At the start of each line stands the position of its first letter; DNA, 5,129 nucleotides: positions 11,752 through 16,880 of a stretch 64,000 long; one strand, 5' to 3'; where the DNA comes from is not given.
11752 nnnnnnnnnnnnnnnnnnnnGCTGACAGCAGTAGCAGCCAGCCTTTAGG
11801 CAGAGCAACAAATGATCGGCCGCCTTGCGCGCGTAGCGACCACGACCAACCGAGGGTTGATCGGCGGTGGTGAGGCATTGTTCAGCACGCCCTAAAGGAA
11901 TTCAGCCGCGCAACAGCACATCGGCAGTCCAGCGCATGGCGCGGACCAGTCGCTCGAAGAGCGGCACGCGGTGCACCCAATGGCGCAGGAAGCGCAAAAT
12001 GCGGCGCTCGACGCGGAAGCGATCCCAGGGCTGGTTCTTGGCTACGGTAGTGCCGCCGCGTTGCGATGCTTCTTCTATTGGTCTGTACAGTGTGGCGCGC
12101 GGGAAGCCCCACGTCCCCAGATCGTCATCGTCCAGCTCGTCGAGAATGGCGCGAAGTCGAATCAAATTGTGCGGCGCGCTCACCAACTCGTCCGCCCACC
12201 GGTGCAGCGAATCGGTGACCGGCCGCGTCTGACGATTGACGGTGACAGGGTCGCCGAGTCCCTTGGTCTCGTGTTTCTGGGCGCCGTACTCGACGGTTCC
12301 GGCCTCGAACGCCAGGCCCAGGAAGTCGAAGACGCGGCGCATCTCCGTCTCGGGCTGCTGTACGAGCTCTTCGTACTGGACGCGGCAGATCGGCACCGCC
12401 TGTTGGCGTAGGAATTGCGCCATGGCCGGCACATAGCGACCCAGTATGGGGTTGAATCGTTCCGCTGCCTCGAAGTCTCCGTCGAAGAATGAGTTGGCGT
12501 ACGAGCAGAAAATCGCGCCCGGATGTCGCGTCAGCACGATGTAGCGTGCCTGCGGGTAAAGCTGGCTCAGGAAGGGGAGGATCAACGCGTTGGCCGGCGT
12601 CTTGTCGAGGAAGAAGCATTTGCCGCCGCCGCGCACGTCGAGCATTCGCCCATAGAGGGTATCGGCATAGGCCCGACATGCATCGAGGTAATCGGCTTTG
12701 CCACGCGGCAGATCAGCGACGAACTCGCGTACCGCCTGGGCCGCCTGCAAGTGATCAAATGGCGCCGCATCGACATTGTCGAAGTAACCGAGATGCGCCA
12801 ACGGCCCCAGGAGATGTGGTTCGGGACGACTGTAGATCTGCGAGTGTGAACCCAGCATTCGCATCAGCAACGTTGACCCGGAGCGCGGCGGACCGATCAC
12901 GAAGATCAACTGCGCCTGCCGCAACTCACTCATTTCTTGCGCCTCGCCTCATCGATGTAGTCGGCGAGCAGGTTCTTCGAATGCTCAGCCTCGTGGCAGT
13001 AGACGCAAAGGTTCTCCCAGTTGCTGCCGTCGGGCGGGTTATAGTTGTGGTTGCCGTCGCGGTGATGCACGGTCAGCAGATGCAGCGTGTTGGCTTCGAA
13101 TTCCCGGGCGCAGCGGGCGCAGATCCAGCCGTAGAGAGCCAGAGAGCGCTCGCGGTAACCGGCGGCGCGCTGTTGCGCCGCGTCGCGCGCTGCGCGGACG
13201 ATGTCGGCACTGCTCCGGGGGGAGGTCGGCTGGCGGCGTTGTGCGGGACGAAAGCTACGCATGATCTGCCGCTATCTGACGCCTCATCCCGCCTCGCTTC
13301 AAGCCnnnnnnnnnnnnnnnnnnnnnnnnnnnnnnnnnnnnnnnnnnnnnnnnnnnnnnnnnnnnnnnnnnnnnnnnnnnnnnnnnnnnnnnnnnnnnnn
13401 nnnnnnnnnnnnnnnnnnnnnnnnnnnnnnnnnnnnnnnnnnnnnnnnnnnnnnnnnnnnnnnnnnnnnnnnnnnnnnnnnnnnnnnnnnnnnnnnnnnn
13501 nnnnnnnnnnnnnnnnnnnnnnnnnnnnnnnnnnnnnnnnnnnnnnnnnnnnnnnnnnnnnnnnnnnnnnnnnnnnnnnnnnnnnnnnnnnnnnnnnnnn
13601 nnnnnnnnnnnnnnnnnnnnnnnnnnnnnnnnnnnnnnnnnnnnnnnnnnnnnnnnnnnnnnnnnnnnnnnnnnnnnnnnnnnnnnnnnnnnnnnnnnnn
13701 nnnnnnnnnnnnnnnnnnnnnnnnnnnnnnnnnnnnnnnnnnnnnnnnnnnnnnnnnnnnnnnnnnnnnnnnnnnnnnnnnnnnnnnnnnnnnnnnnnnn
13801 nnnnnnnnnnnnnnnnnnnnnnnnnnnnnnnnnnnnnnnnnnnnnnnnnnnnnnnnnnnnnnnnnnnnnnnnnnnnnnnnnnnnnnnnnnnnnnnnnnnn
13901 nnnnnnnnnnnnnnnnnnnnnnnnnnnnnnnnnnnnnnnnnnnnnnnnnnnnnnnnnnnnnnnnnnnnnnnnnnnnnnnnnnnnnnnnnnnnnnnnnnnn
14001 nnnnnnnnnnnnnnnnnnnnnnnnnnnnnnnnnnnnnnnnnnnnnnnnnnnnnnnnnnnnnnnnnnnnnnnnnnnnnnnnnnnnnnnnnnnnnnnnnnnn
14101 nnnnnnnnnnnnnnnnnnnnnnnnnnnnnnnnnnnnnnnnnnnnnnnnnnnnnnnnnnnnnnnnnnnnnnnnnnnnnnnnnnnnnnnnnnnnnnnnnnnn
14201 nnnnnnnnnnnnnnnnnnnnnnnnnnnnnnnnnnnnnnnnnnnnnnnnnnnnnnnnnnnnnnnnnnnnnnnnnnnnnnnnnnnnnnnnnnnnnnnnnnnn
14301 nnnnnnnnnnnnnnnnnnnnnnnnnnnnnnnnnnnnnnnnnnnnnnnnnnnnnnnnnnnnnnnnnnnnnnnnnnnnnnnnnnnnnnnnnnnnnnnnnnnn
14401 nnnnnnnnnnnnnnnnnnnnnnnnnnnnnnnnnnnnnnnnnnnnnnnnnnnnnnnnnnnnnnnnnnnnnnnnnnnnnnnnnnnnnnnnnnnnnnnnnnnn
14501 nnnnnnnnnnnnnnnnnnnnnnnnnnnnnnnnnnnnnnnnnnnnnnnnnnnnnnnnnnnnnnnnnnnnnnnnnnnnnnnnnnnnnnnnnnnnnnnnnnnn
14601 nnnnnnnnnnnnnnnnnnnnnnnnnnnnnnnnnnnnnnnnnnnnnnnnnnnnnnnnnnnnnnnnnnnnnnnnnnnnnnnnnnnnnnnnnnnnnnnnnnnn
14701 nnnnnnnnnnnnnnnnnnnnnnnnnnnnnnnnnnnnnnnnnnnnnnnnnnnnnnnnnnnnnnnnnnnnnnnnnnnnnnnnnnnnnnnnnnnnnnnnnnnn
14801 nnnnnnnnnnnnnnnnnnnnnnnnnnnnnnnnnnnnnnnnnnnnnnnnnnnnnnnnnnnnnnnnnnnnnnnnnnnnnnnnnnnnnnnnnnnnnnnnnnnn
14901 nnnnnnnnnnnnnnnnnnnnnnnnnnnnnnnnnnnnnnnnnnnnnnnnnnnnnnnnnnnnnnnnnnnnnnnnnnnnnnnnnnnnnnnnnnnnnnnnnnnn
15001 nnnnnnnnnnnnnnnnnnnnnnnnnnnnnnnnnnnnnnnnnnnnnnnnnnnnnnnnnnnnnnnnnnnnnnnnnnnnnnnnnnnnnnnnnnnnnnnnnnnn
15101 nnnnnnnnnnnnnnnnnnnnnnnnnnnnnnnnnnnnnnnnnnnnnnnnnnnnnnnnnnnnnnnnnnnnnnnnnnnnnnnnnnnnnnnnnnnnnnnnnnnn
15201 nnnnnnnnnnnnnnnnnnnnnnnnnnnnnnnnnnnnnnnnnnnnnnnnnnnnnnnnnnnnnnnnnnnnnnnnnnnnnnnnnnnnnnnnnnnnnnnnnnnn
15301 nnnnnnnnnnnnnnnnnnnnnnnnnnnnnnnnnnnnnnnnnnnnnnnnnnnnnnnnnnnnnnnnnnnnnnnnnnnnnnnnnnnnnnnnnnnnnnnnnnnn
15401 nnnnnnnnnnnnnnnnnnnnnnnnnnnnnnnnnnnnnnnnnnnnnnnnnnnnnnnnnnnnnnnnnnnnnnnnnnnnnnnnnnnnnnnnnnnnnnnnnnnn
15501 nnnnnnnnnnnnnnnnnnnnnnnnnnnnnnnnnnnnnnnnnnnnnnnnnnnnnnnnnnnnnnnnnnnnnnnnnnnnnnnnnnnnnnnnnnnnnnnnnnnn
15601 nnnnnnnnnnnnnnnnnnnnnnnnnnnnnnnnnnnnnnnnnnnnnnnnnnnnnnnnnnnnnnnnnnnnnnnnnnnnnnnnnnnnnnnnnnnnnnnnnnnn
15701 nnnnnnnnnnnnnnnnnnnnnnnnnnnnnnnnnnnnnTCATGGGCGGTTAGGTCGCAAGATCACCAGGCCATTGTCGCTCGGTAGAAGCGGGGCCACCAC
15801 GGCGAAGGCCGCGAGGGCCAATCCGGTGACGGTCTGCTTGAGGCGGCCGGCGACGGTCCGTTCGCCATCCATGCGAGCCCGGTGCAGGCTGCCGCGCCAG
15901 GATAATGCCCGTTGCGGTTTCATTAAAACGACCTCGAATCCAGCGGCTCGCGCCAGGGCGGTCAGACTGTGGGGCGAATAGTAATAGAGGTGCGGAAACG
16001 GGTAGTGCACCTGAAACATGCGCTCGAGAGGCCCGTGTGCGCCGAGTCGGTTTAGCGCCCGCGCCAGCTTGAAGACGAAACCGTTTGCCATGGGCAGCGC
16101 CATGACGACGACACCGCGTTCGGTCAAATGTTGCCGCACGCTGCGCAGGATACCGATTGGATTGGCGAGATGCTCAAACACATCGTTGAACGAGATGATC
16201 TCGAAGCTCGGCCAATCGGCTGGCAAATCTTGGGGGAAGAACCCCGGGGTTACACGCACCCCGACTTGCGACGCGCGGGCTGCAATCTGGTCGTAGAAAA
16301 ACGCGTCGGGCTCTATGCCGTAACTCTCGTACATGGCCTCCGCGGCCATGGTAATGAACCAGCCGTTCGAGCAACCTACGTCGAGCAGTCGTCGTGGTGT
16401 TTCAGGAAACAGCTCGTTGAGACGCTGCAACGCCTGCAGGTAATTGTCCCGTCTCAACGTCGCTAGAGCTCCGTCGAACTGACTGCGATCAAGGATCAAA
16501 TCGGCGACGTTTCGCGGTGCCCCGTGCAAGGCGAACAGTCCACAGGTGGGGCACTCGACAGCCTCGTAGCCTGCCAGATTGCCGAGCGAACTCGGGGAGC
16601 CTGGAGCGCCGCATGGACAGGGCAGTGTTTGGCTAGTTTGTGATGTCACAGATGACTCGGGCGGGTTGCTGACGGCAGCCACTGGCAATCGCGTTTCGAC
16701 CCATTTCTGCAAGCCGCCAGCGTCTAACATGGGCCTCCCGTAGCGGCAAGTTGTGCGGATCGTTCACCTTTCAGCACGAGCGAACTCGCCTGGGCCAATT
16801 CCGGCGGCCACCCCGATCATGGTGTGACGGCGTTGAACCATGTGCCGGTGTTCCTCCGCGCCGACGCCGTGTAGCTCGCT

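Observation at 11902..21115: Co-directional array: giant Thr/Pro-linker secreted protein, then Zn-ribbon methyltransferase, GT-C(PA14), YajD and sulfotransferase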

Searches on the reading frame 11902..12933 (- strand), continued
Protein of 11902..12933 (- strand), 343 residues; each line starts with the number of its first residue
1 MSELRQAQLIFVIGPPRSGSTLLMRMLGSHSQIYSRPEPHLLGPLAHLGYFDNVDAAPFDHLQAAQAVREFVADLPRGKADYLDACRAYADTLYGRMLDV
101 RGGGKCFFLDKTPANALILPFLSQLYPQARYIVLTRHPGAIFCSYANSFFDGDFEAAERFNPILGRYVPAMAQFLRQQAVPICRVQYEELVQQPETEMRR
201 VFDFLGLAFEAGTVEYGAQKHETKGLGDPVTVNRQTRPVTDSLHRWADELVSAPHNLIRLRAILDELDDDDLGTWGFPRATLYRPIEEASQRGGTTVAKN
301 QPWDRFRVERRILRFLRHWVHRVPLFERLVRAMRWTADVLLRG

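Call 91: search_solved_structures(query=A4, max_evalue=0.01)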
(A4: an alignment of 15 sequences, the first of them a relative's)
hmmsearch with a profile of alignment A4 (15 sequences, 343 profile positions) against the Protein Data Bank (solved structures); distinct sequences matched with E-value up to 0.01: 10.
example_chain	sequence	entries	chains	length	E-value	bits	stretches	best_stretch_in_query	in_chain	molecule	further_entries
4gox_A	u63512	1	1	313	1.5e-18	70.2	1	9-236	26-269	Polyketide synthase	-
4gbm_A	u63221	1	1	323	7.4e-18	67.9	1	9-215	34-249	CurM Sulfotransferase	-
9wp1_A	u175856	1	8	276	8.8e-14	54.5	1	98-264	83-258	Protein-tyrosine sulfotransferase 1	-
5wrj_A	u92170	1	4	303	1.2e-13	54.1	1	98-264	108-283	Protein-tyrosine sulfotransferase 1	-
5wri_A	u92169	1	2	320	1.5e-13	53.8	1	98-264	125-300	Protein-tyrosine sulfotransferase 1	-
8w5z_A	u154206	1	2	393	1.1e-10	44.3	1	110-267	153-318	Protein-tyrosine sulfotransferase (Fragment)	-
9wwe_A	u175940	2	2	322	5e-09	38.9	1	98-253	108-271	Protein-tyrosine sulfotransferase 2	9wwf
3ap1_A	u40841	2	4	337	5.9e-09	38.7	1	98-253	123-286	Protein-tyrosine sulfotransferase 2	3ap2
3ap3_A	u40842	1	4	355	6.9e-09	38.4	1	99-254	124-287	Protein-tyrosine sulfotransferase 2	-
28ye_O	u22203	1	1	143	0.0062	18.8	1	234-325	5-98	Large ribosomal subunit protein uL22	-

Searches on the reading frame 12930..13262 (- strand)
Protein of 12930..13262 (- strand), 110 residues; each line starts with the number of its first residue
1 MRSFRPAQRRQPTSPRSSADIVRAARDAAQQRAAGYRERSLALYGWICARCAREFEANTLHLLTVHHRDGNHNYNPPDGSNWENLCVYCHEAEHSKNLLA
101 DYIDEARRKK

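Call 5: search_protein_families(library=pfam, proteins=[window:12930-13262:-], max_evalue=0.01)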
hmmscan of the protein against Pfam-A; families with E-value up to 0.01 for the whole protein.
window:12930-13262:- (110 aa): 1 family
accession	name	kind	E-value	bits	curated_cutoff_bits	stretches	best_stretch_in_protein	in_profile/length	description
PF01844.29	HNH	-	5.6e-08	33.3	21.4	1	48-96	1-47/47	HNH endonuclease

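Call 6: search_protein_families(library=ncbifam, proteins=[window:12930-13262:-], max_evalue=0.01)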
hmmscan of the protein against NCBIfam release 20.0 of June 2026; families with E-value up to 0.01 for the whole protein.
window:12930-13262:- (110 aa): 2 families
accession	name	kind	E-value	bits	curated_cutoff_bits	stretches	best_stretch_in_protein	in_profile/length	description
NF008448.1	PRK11295.1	equivalog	7.9e-34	116.3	87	1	24-103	3-82/113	YajD family HNH nuclease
TIGR02646.1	TIGR02646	subfamily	0.0017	18.4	52.15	1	45-97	24-72/144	retron system putative HNH endonuclease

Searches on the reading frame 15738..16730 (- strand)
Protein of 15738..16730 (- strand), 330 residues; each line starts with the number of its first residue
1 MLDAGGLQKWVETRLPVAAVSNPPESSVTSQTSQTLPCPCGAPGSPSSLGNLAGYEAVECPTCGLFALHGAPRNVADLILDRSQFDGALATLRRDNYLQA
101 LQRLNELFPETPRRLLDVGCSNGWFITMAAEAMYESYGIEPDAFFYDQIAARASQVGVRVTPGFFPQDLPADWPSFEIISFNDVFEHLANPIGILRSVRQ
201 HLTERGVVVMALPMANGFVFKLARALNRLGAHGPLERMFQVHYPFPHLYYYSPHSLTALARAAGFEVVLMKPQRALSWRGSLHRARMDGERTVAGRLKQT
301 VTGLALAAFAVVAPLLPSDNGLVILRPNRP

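Call 5: search_protein_families(library=pfam, proteins=[window:15738-16730:-], max_evalue=0.01)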
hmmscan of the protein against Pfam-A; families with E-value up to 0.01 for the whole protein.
window:15738-16730:- (330 aa): 6 families
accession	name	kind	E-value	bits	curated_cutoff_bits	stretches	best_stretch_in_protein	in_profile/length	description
PF13489.12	Methyltransf_23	-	5.4e-21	75.4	27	1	98-268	7-162/164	Methyltransferase domain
PF08242.18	Methyltransf_12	-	7.3e-10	39.9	30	1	116-208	1-98/98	Methyltransferase domain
PF08241.18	Methyltransf_11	-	1.9e-07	32.1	21.2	1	116-209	1-94/95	Methyltransferase domain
PF08003.17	Methyltransf_9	-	2.5e-07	30.4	23.8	1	107-211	111-218/315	Protein of unknown function (DUF1698)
PF13649.12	Methyltransf_25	-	3.6e-06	28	27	1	116-206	2-97/97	Methyltransferase domain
PF13847.12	Methyltransf_31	-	1.1e-05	25.7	27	1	114-214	6-113/145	Methyltransferase domain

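Call 6: search_protein_families(library=ncbifam, proteins=[window:15738-16730:-], max_evalue=0.01)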
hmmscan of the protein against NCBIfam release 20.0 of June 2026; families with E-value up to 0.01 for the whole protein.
window:15738-16730:- (330 aa): 8 families
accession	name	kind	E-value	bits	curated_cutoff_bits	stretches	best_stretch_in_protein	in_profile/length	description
TIGR00452.1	TIGR00452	equivalog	4.6e-07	29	275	1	109-210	115-219/316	tRNA 5-methoxyuridine(34)/uridine 5-oxyacetic acid(34) synthase CmoB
NF011650.0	PRK15068.1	equivalog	5.2e-07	28.8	209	1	111-210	122-225/324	tRNA 5-methoxyuridine(34)/uridine 5-oxyacetic acid(34) synthase CmoB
TIGR04290.1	meth_Rta_06860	hypoth_equivalog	0.00019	20.9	300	1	105-215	41-155/226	TIGR04290 family methyltransferase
TIGR04345.1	ovoA_Cterm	equivalog_domain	0.00069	19.2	170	0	167-213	126-172/242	putative 4-mercaptohistidine N1-methyltransferase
TIGR04543.1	ketoArg_3Met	equivalog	0.0025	16.9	425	1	102-152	140-192/336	2-ketoarginine methyltransferase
TIGR01983.1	UbiG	equivalog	0.0033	16.8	102.95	1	113-211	51-152/228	bifunctional 2-polyprenyl-6-hydroxyphenol methylase/3-demethylubiquinol 3-O-methyltransferase UbiG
NF045667.1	MTase_DVU1556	equivalog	0.0071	15.8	155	0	111-210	22-119/213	DVU_1556 family methyltransferase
TIGR02072.1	BioC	equivalog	0.0087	15.9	184.95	0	101-212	24-134/244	malonyl-ACP O-methyltransferase BioC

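Call 32: search_solved_structures(query=window:15738-16730:-, max_evalue=0.1)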
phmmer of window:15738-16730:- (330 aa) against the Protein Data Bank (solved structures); distinct sequences matched with E-value up to 0.1: 13.
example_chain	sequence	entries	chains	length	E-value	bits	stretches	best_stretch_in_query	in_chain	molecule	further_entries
3cc8_A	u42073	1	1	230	3.4e-07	33.3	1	112-216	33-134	Putative methyltransferase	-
4p7c_A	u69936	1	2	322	1.4e-05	28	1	112-220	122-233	tRNA (mo5U34)-methyltransferase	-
3e8s_A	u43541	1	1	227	0.00052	22.8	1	106-208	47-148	Putative SAM Dependent Methyltransferase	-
5t64_A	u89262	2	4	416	0.0036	20.1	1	59-217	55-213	Sugar 3-C-methyl transferase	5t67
4e2x_A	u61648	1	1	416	0.006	19.4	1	107-296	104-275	TcaB9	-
4e2y_A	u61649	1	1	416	0.0079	19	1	107-275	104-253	TcaB9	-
4e31_A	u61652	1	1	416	0.0079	19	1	106-275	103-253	TcaB9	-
3ndi_A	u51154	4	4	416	0.0079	19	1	107-275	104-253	Methyltransferase | TcaB9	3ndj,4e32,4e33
4e30_A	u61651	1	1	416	0.012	18.4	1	106-297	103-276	TcaB9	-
4e2w_A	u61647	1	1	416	0.012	18.4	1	106-297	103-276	TcaB9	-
4qnu_A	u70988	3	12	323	0.019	17.7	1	107-212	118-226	tRNA (mo5U34)-methyltransferase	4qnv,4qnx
7ct8_A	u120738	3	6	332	0.034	16.9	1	106-211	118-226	tRNA U34 carboxymethyltransferase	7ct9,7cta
4e2z_A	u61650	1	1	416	0.037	16.8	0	107-219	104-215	TcaB9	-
